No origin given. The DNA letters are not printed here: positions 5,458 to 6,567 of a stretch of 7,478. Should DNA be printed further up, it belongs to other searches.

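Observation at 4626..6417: PseB-type 4,6-dehydratase coupled to an RmlD-like ketoreductase where the Pse pathway has an aminotransferase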

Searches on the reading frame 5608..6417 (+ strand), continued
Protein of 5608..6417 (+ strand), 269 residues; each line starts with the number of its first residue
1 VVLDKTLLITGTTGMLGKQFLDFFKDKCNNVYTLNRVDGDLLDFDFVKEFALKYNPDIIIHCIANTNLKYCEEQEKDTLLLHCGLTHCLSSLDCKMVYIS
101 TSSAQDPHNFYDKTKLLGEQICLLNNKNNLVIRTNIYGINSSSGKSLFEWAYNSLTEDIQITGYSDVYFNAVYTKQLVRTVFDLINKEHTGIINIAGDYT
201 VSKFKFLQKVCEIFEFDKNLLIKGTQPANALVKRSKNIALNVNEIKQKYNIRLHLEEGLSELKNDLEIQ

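Call 27: search_protein_families(library=ncbifam, proteins=[L001:5562-6389:+, L001:6386-7168:+, L001:7149-7967:+, L001:7961-8332:+, L001:11874-12404:+, L001:12409-13083:+, L001:13080-13724:+, L001:13727-14605:+, L001:14602-15486:+, L001:15480-16145:+], max_evalue=0.001)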
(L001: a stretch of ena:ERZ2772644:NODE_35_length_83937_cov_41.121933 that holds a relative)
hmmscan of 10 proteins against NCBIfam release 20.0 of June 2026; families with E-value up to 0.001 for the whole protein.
L001:5562-6389:+ (275 aa): 220 families (the best 25 are shown)
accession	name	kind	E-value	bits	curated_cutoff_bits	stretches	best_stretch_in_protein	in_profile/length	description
NF006070.0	PRK08213.1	subfamily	1.7e-48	165.4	279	1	4-274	5-258/259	gluconate 5-dehydrogenase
NF004778.0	PRK06124.1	equivalog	6.2e-47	160.1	303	1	4-274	4-254/256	SDR family oxidoreductase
NF006619.0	PRK09186.1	equivalog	1e-44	153.1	255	1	10-274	3-256/256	oxidoreductase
NF005559.1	PRK07231.1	subfamily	1.9e-44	152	215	1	9-273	2-248/249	glucose 1-dehydrogenase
NF005390.0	PRK06935.1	equivalog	1.8e-43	148.8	369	1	4-273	8-256/258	2-dehydro-3-deoxy-D-gluconate 5-dehydrogenase KduD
NF006132.0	PRK08277.1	subfamily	4.4e-42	144.4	281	1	5-273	4-275/280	D-mannonate oxidoreductase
TIGR01832.1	kduD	equivalog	7.6e-41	140.2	338.85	1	7-273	1-246/248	2-dehydro-3-deoxy-D-gluconate 5-dehydrogenase KduD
NF004791.0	PRK06138.1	equivalog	6e-40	137.1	312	1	10-274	4-251/252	SDR family oxidoreductase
NF049979.1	AlphHSDSHdhA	equivalog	3.5e-39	134.8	350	1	10-274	2-248/258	7alpha-hydroxysteroid dehydrogenase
NF009466.0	PRK12826.1-2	subfamily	2.2e-38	132.1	222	1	12-272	4-244/248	3-oxoacyl-ACP reductase FabG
NF005711.0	PRK07523.1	subfamily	8.9e-38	130.3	413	1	4-274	3-253/255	SDR family oxidoreductase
NF009464.0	PRK12824.1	subfamily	6.2e-37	127.6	269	1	12-273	3-243/245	3-oxoacyl-ACP reductase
TIGR01830.1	3oxo_ACP_reduc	equivalog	1.7e-36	126.2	297.75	1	14-271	1-237/239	3-oxoacyl-[acyl-carrier-protein] reductase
NF004198.0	PRK05653.1-3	equivalog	3.6e-36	124.9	296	1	9-273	5-247/248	3-oxoacyl-ACP reductase FabG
NF052558.1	MBtsdlDhBudC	equivalog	7.6e-36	123.9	270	1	10-273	2-242/250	meso-2,3-butanediol dehydrogenase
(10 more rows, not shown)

L001:6386-7168:+ (260 aa): 4 families
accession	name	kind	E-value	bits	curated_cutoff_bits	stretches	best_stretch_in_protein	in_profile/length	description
TIGR04379.1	myo_inos_iolE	equivalog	2.5e-05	24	290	0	156-194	171-211/290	myo-inosose-2 dehydratase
NF009689.0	PRK13210.1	subfamily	3.7e-05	23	200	1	163-230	181-255/286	L-ribulose-5-phosphate 3-epimerase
NF009688.0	PRK13209.1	subfamily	3.8e-05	22.8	317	1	161-230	183-253/286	L-ribulose-5-phosphate 3-epimerase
TIGR00542.1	hxl6Piso_put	equivalog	0.00048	19.5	272.15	1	157-230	174-248/279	L-ribulose-5-phosphate 3-epimerase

L001:7149-7967:+ (272 aa): 217 families (the best 25 are shown)
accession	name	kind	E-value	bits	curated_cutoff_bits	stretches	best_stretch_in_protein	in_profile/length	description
NF006619.0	PRK09186.1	equivalog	8.1e-48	163.2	255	1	8-270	2-255/256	oxidoreductase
NF005309.0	PRK06841.1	subfamily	5.7e-46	157.1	286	1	4-271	9-254/255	GolD/DthD family dehydrogenase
NF006070.0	PRK08213.1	subfamily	7.9e-44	150.1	279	1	3-271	5-258/259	gluconate 5-dehydrogenase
NF009466.0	PRK12826.1-2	subfamily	4.4e-43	147.5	222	1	11-270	4-245/248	3-oxoacyl-ACP reductase FabG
NF004198.0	PRK05653.1-3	equivalog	2.1e-42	145.3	296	1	8-270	5-247/248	3-oxoacyl-ACP reductase FabG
NF004791.0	PRK06138.1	equivalog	5.4e-42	143.8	312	1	7-271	2-251/252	SDR family oxidoreductase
NF005559.1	PRK07231.1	subfamily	1.4e-41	142.7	215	1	8-270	2-248/249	glucose 1-dehydrogenase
NF004774.0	PRK06114.1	equivalog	1.8e-41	142.2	360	1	3-272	9-262/262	SDR family oxidoreductase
NF053702.1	TrHdxCHCADhChcB1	equivalog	8.6e-41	139.9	400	1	9-269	3-240/250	trans-4-hydroxycyclohexanecarboxylate dehydrogenase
TIGR01830.1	3oxo_ACP_reduc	equivalog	4.5e-39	134.6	297.75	1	13-268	1-237/239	3-oxoacyl-[acyl-carrier-protein] reductase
NF005853.0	PRK07774.1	equivalog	1.3e-38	132.8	303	2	6-154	2-145/250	SDR family oxidoreductase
NF006132.0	PRK08277.1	subfamily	1.5e-38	132.7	281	2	3-155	3-164/280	D-mannonate oxidoreductase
NF005446.0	PRK07035.1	equivalog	3.4e-38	131.4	373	1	2-269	3-253/255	SDR family oxidoreductase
NF009464.0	PRK12824.1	subfamily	4.3e-37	128.1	269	1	11-269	3-242/245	3-oxoacyl-ACP reductase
NF052558.1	MBtsdlDhBudC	equivalog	1.1e-36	126.7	270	2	181-270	147-242/250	meso-2,3-butanediol dehydrogenase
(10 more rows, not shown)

L001:7961-8332:+ (123 aa): 0 families

L001:11874-12404:+ (176 aa): 2 families
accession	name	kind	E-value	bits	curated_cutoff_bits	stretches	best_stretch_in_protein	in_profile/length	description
TIGR03585.1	PseH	equivalog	1.8e-21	76.8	93.1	1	10-166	2-153/156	UDP-4-amino-4,6-dideoxy-N-acetyl-beta-L-altrosamine N-acetyltransferase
NF011709.0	PRK15130.1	equivalog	1.1e-15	58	218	1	6-173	4-167/186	spermidine N1-acetyltransferase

L001:12409-13083:+ (224 aa): 2 families
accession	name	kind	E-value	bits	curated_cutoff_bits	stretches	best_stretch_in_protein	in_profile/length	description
TIGR04001.1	thiol_BshB1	equivalog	1.6e-16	60.8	182.5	1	3-218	7-219/226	bacillithiol biosynthesis deacetylase BshB1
TIGR03446.1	mycothiol_Mca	equivalog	0.00041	20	277.15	1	1-73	4-77/283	mycothiol conjugate amidase Mca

L001:13080-13724:+ (214 aa): 5 families
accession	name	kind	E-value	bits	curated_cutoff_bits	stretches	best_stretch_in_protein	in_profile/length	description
TIGR00460.1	fmt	equivalog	3.1e-25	88.9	201.5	1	31-209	65-246/315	methionyl-tRNA formyltransferase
NF005414.0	PRK06988.1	equivalog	2.5e-23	82.5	316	1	32-206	65-242/311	formyltransferase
NF005998.1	PRK08125.1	equivalog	1.6e-21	76.4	777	1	38-204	69-239/649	bifunctional UDP-4-amino-4-deoxy-L-arabinose formyltransferase/UDP-glucuronic acid oxidase ArnA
NF005755.0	PRK07579.1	equivalog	2.9e-13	50.2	238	1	54-209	75-234/245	dTDP-4-amino-4,6-dideoxyglucose formyltransferase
TIGR00639.1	PurN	equivalog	8.6e-12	45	150.1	1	32-142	64-181/192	phosphoribosylglycinamide formyltransferase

L001:13727-14605:+ (292 aa): 0 families

L001:14602-15486:+ (294 aa): 0 families

L001:15480-16145:+ (221 aa): 3 families
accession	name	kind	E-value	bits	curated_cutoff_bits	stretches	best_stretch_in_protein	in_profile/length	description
TIGR01444.1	fkbM_fam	subfamily_domain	1.6e-23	83.7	37.7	1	50-181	2-131/143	FkbM family methyltransferase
NF000412.1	Erm43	exception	4.2e-05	23.2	500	1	32-104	16-88/243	23S rRNA (adenine(2058)-N(6))-methyltransferase Erm(43)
NF000499.2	Erm23S_rRNA_broad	equivalog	0.00039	19.9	212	1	36-103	13-80/244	23S ribosomal RNA methyltransferase Erm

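Call 28: search_protein_families(library=pfam, proteins=[L001:2921-3766:+, L001:3759-4619:+, L001:11874-12404:+, L001:12409-13083:+, L001:13080-13724:+, L001:13727-14605:+, L001:14602-15486:+, L001:15480-16145:+, L001:18242-19468:+, L001:19480-20697:+], max_evalue=0.01)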
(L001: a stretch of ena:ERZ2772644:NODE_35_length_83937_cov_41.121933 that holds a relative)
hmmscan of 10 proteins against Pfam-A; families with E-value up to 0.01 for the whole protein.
L001:2921-3766:+ (281 aa): 0 families

L001:3759-4619:+ (286 aa): 0 families

L001:11874-12404:+ (176 aa): 2 families
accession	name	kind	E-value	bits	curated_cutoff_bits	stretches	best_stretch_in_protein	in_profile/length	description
PF13302.13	Acetyltransf_3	-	7.6e-15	56.3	25.4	1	8-146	1-137/138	Acetyltransferase (GNAT) domain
PF13420.13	Acetyltransf_4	-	2.5e-09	37.8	24.3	1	14-167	4-155/155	Acetyltransferase (GNAT) domain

L001:12409-13083:+ (224 aa): 1 family
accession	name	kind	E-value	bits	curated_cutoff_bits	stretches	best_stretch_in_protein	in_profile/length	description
PF02585.22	PIG-L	-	1.2e-22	81.2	28.2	1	1-127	1-125/129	GlcNAc-PI de-N-acetylase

L001:13080-13724:+ (214 aa): 1 family
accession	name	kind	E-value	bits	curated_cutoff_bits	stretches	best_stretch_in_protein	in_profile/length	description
PF00551.24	Formyl_trans_N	-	1.3e-17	64.5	26.1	1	33-141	68-180/181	Formyl transferase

L001:13727-14605:+ (292 aa): 2 families
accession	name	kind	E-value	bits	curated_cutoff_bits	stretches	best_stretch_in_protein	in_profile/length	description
PF01973.23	MptE-like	-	1.5e-06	28.5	34.6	1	55-194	10-165/171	6-hydroxymethylpterin diphosphokinase MptE-like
PF06002.17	CST-I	-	0.0045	17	25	1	99-254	70-212/295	Alpha-2,3-sialyltransferase (CST-I)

L001:14602-15486:+ (294 aa): 0 families

L001:15480-16145:+ (221 aa): 5 families
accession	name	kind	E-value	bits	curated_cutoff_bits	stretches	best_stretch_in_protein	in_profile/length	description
PF05050.19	Methyltransf_21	-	2.7e-12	47.6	22.7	1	52-208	1-162/173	Methyltransferase FkbM domain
PF02475.24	TRM5-TYW2_MTfase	-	4.3e-05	24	28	1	30-107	23-99/164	TRM5/TYW2 methyltransferase domain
PF05575.17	V_cholerae_RfbT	-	5.2e-05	23.1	27.9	1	48-182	81-215/286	Vibrio cholerae RfbT protein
PF00398.26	RrnaAD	-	0.00023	20.8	24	1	48-111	32-95/263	Ribosomal RNA adenine dimethylase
PF01728.25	FtsJ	-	0.0077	16.6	24.1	0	38-153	13-107/181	FtsJ-like methyltransferase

L001:18242-19468:+ (408 aa): 2 families
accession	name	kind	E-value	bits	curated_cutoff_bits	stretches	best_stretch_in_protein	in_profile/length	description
PF13539.11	Peptidase_M15_4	-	1.8e-05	25.7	25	1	269-323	6-69/70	D-alanyl-D-alanine carboxypeptidase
PF02557.22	VanY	-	0.002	18.3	25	0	218-286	5-80/132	D-alanyl-D-alanine carboxypeptidase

L001:19480-20697:+ (405 aa): 0 families

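Call 29: search_protein_families(library=phrogs, proteins=[L001:33-377:+, L001:385-1668:+, L001:16142-16453:+, L001:16674-16943:+, L001:16924-17292:+, L001:17249-17956:+, L001:17953-18252:+, L001:18242-19468:+, L001:19480-20697:+, L001:13727-14605:+], max_evalue=0.001)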
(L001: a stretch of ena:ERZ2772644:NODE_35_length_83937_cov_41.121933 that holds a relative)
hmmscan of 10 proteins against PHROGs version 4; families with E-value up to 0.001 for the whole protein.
L001:33-377:+ (114 aa): 0 families

L001:385-1668:+ (427 aa): 2 families
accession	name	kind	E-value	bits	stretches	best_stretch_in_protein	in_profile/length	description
phrog_2170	-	moron, auxiliary metabolic gene and host takeover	5.8e-25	89.1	1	5-406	4-372/374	glycosyltransferase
phrog_4356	-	moron, auxiliary metabolic gene and host takeover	1.5e-11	45.1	1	160-387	110-290/307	glycosyltransferase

L001:16142-16453:+ (103 aa): 2 families
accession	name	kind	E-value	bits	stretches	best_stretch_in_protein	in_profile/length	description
phrog_1238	-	moron, auxiliary metabolic gene and host takeover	9.7e-28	97.8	1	1-98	23-124/155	phosphoheptose isomerase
phrog_415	-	other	5.2e-06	27.3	1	2-78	23-114/218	polynucleotide kinase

L001:16674-16943:+ (89 aa): 0 families

L001:16924-17292:+ (122 aa): 0 families

L001:17249-17956:+ (235 aa): 0 families

L001:17953-18252:+ (99 aa): 0 families

L001:18242-19468:+ (408 aa): 2 families
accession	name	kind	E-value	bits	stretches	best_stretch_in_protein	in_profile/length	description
phrog_2649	-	lysis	9.6e-08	33.2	1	213-336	9-139/261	endolysin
phrog_15351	-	lysis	7.8e-05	23.1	1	262-322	70-134/289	endolysin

L001:19480-20697:+ (405 aa): 4 families
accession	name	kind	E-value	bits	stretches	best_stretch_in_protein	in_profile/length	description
phrog_37890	-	unknown function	1.9e-23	83.9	1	217-387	254-422/632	-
phrog_30077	-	unknown function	7.8e-21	75.5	1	221-398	462-626/674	-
phrog_90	-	lysis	1.2e-17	64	1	214-387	655-811/1168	endolysin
phrog_1200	-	lysis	1.7e-15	58.1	1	218-388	528-730/874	endolysin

L001:13727-14605:+ (292 aa): 0 families

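Call 30: search_dna_similar(query=L001:19480-20697:+, collection=phages, mode=protein, max_rows=15)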
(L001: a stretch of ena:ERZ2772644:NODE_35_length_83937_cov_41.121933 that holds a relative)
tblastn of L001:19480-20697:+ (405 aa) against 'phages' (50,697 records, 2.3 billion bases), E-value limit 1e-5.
Records with a match: 110; places in all: 110; records where one place covers at least 80% of the query: 0.
Best place of each record, by identity: <60% 110.
By first word of the organism name: Synechococcus 81; Burkholderia 10; Cyanophage 8; Celeribacter 2; Acinetobacter 2; Sinorhizobium 2; Acidovorax 2; Ralstonia 2; Variovorax 1.
By host as written in the record: - 53; Synechococcus sp. MW02 8; Burkholderia cenocepacia 6; Synechococcus sp. 6; Synechococcus sp. WH 7803 4; Synechococcus sp. WH8109 4; Synechococcus sp. WH7803 3; Synechococcus sp. CB0101 2; and 16 more.
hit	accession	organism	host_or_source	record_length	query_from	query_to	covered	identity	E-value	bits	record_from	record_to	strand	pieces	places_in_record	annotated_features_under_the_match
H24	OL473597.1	Synechococcus phage S-SZBM1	Synechococcus sp. CB0101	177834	218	405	46%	47.2%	3e-36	146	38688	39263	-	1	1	lambda lysozyme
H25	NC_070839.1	Synechococcus phage S-SZBM1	Synechococcus sp. CB0101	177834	218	405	46%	47.2%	3e-36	146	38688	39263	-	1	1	lambda lysozyme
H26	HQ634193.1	Cyanophage P-RSM6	Prochlorococcus NATL2A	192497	218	376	39%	51.6%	6e-39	154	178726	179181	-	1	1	hypothetical protein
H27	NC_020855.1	Cyanophage P-RSM6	Prochlorococcus NATL2A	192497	218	376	39%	51.6%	6e-39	154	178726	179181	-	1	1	endolysin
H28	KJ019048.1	Synechococcus phage ACG-2014d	-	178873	218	376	39%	47.3%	1e-35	145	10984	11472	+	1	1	hypothetical protein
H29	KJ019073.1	Synechococcus phage ACG-2014d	-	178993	218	376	39%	47.3%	1e-35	145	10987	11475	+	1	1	hypothetical protein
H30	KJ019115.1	Synechococcus phage ACG-2014d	-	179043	218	376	39%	47.3%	1e-35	145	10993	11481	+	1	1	hypothetical protein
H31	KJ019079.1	Synechococcus phage ACG-2014d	-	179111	218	376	39%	47.3%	1e-35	145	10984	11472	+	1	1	hypothetical protein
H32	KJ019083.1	Synechococcus phage ACG-2014d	-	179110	218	376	39%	47.3%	1e-35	145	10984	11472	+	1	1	hypothetical protein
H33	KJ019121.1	Synechococcus phage ACG-2014d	-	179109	218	376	39%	47.3%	1e-35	145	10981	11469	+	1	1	hypothetical protein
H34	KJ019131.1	Synechococcus phage ACG-2014d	-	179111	218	376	39%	47.3%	1e-35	145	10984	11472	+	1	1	hypothetical protein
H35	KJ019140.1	Synechococcus phage ACG-2014d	-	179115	218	376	39%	47.3%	1e-35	145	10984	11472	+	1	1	hypothetical protein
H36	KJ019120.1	Synechococcus phage ACG-2014d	-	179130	218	376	39%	47.3%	1e-35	145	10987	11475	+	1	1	hypothetical protein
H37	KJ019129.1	Synechococcus phage ACG-2014d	-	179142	218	376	39%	47.3%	1e-35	145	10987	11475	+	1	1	hypothetical protein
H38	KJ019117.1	Synechococcus phage ACG-2014d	-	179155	218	376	39%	47.3%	1e-35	145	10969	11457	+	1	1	hypothetical protein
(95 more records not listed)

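Call 31: find_related_loci(query=A1, collection=genome_contigs, flank=10000)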
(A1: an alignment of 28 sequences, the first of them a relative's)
Query A1 (269 aa) in genome_contigs; peptide patterns used: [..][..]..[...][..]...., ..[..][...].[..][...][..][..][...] (x = any residue, [..] = any of these).
600 stretches matched a pattern (row limit reached: there are more); 389 encode a relative of the query (tblastn E <= 1e-3); the best 80 are kept; 80 distinct loci.
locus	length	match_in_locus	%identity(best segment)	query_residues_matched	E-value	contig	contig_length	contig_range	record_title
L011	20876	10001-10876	35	3-267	2e-47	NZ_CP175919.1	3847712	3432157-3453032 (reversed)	Clostridium sp. FAM 1755 chromosome, complete genome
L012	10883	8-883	36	5-265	7e-47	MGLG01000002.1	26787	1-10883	MAG: Candidatus Yanofskybacteria bacterium RIFOXYD1_FULL_42_10 rifoxyd1_full_scaffold_1196, whole genome shotgun sequenc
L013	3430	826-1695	36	5-265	6e-45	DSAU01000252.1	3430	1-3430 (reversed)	MAG TPA_asm: bacterium isolate SpSt-1156 Ga0129302_1018654, whole genome shotgun sequence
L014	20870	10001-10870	35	5-265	8e-45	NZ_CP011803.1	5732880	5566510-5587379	Clostridium carboxidivorans P7 chromosome, complete genome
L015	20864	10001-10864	32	7-266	3e-44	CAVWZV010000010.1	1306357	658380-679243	MAG: uncultured Chitinophagaceae bacterium isolate MFD04212.bin.2.207 genome assembly, contig: contig_4946, whole genome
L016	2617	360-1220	35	5-262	3e-43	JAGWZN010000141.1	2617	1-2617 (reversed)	MAG: Patescibacteria group bacterium isolate REEB54 contig-150_55829, whole genome shotgun sequence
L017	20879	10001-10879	35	5-269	7e-43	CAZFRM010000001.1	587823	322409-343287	MAG TPA_asm: uncultured Roseivirgaceae bacterium isolate SRP344714_co2_393 genome assembly, contig: NODE_7_length_587823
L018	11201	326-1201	34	5-265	6e-42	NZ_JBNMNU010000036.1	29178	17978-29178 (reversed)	MAG: Clostridium sp. isolate 3300053697_61 Ga0535652_0001827, whole genome shotgun sequence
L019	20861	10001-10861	31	7-269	2e-41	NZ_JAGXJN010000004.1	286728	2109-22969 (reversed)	Chitinophaga sp. GbtcB8 B8_4, whole genome shotgun sequence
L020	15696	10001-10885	32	2-266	5e-40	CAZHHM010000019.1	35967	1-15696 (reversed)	MAG TPA_asm: uncultured bacterium isolate SRP220891_co1_490 genome assembly, contig: NODE_2289_length_35967_cov_9.324989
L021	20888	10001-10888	32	1-265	3e-38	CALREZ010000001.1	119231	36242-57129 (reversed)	MAG: Candidatus Nomurabacteria bacterium isolate Ike-200m-9 genome assembly, contig: Ike-200-c45, whole genome shotgun s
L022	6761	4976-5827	34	7-265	4e-38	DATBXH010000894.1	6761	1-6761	MAG TPA_asm: Bacteroidales bacterium isolate SMAG_U7562 k141_12649, whole genome shotgun sequence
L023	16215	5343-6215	32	5-266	6e-37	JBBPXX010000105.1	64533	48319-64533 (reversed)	MAG: Pyrinomonadales bacterium isolate bin.105 bin.105_S6Ck141_159319_length_64533_cov_26.7168, whole genome shotgun seq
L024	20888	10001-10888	32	1-266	2e-36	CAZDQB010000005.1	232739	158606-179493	MAG TPA_asm: uncultured Sediminibacterium sp. isolate SRP285395_co2_403 genome assembly, contig: NODE_48_length_232739_c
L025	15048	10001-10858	31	7-263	1e-32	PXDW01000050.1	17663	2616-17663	MAG: Candidatus Woesearchaeota archaeon isolate T3Sed10_350R1 T3-Sed10-C6089, whole genome shotgun sequence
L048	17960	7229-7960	29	7-225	7e-20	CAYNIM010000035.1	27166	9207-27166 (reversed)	MAG TPA_asm: uncultured Flavobacterium sp. isolate binchicken_co173_247 genome assembly, contig: NODE_6026_length_27166_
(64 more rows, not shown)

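Call 35: find_encoding_contigs(protein=P0033, flank=10000, max_places=2)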
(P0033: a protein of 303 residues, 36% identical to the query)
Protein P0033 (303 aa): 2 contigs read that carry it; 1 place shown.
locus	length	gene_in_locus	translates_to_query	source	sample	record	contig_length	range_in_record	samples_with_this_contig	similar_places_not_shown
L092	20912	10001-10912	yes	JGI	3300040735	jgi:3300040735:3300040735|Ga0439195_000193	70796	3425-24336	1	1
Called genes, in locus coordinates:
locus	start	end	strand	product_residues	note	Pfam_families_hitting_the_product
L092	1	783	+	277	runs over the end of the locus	PF00669:Flagellin_N, PF00700:Flagellin_C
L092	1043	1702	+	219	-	PF00669:Flagellin_N, PF00700:Flagellin_C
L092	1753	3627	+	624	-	PF01973:MptE-like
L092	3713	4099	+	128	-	PF03646:FlaG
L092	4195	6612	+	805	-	PF02465:FliD_N, PF07195:FliD_C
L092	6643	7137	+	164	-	PF02561:FliS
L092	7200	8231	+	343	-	PF00106:adh_short (weak), PF01073:3Beta_HSD, PF01370:Epimerase, PF02719:Polysacc_synt_2, PF04321:RmlD_sub_bind, PF05368:NmrA, PF13460:NAD_binding_10, PF16363:GDP_Man_Dehyd, +1 more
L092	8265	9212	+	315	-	PF01073:3Beta_HSD, PF01370:Epimerase, PF02719:Polysacc_synt_2, PF04321:RmlD_sub_bind, PF16363:GDP_Man_Dehyd, PF07993:NAD_binding_4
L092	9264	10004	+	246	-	PF02348:CTP_transf_3, PF12804:NTP_transf_3 (weak)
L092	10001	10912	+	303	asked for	PF01370:Epimerase, PF04321:RmlD_sub_bind, PF16363:GDP_Man_Dehyd, PF02719:Polysacc_synt_2 (weak)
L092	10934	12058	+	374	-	PF13489:Methyltransf_23, PF08241:Methyltransf_11 (faint), PF08242:Methyltransf_12 (weak), PF13847:Methyltransf_31 (weak)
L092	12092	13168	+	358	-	PF03102:NeuB, PF08666:SAF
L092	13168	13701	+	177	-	PF13302:Acetyltransf_3, PF13420:Acetyltransf_4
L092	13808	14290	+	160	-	PF05130:FlgN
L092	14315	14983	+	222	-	PF00702:Hydrolase (weak), PF08282:Hydrolase_3 (faint), PF12710:HAD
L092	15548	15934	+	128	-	PF13451:zf_Tbcl, PF23477:zf_Tbcl_2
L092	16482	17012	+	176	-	PF02482:Ribosomal_S30AE, PF16321:Ribosom_S30AE_C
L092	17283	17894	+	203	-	-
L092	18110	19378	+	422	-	PF20972:MASE9, PF13487:HD_5, PF01966:HD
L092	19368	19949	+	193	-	PF17248:DUF5317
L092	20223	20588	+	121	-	-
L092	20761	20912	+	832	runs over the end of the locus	PF07517:SecA_DEAD, PF00270:DEAD (weak), PF01043:SecA_PP_bind, PF21090:P-loop_SecA, PF07516:SecA_SW, PF02810:SEC-C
